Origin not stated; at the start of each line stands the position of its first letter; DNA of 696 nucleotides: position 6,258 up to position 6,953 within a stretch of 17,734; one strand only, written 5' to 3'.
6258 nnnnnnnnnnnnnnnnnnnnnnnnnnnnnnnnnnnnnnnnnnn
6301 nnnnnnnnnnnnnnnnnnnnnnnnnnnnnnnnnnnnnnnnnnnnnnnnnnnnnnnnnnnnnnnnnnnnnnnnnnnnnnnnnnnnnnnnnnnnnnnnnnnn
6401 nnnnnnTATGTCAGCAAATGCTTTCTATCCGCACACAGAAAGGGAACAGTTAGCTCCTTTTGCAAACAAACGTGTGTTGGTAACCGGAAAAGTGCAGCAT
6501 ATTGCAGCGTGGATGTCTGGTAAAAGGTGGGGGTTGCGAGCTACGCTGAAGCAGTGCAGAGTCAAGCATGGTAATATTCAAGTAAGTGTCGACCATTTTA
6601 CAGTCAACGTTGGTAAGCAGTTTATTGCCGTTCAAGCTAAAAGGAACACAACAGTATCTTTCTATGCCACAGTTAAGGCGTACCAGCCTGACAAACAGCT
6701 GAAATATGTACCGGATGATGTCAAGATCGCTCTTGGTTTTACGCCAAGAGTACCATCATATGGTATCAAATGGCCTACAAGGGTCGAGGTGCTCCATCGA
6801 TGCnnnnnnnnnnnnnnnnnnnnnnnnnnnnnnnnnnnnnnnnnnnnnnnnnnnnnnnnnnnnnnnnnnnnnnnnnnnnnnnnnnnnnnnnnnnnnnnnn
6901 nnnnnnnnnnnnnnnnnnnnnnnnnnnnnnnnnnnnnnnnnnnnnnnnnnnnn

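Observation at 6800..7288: Cysteine-phosphatase (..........) gene in a phage replication module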

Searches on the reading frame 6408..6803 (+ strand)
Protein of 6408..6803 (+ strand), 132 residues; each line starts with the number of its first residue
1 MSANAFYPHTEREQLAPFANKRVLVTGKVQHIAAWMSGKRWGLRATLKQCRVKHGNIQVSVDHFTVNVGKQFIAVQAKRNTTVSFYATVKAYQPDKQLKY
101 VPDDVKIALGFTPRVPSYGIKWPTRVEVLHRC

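Call 4: search_protein_families(library=pfam, proteins=[window:6408-6803:+], max_evalue=0.01)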
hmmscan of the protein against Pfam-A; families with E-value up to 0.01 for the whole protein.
window:6408-6803:+ (132 aa): 0 families

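Call 5: search_protein_families(library=phrogs, proteins=[window:6408-6803:+], max_evalue=0.01)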
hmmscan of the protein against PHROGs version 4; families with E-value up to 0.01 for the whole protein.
window:6408-6803:+ (132 aa): 0 families

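Call 8: search_protein_families(library=ncbifam, proteins=[window:6408-6803:+], max_evalue=1)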
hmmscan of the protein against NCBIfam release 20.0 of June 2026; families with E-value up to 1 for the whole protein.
window:6408-6803:+ (132 aa): 0 families

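Call 83: search_solved_structures(query=window:6408-6803:+, max_evalue=1)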
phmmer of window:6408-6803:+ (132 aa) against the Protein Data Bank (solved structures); distinct sequences matched with E-value up to 1: 0.
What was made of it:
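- Tried and rejected: Upstream 132-aa ORF: no PDB sequence hit (call 83).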

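Call 91: predict_structure(protein=window:6408-6803:+)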
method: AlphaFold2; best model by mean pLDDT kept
length: 132 residues; sequences in the alignment: 1
mean_pLDDT: 49.1   pTM: 0.48
mean pLDDT of the five models: 49.1, 45.9, 37.3, 36.0, 32.7
residues with pLDDT >= 90: 0; 70-90: 10; 50-70: 60; < 50: 62
segments of 3 or more residues with pLDDT < 50: 1-13, 71-76, 91-132
pLDDT, mean of each block of 10 residues (from residue 1): 31 55 68 59 66 70 59 49 62 36 27 27 34 30
secondary structure, 60 per line:
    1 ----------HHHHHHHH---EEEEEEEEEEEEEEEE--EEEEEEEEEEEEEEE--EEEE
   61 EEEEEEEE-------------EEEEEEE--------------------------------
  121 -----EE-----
elements in order: H11-18 E22-37 E40-54 E57-68 E82-88
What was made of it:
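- Tried and rejected: The single-sequence AF2 model has pLDDT 49 and is unusable (call 91).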

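Call 95: search_protein_families(library=padloc, proteins=[window:6408-6803:+], max_evalue=0.01)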
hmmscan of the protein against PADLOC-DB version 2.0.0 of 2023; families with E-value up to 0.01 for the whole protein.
window:6408-6803:+ (132 aa): 0 families
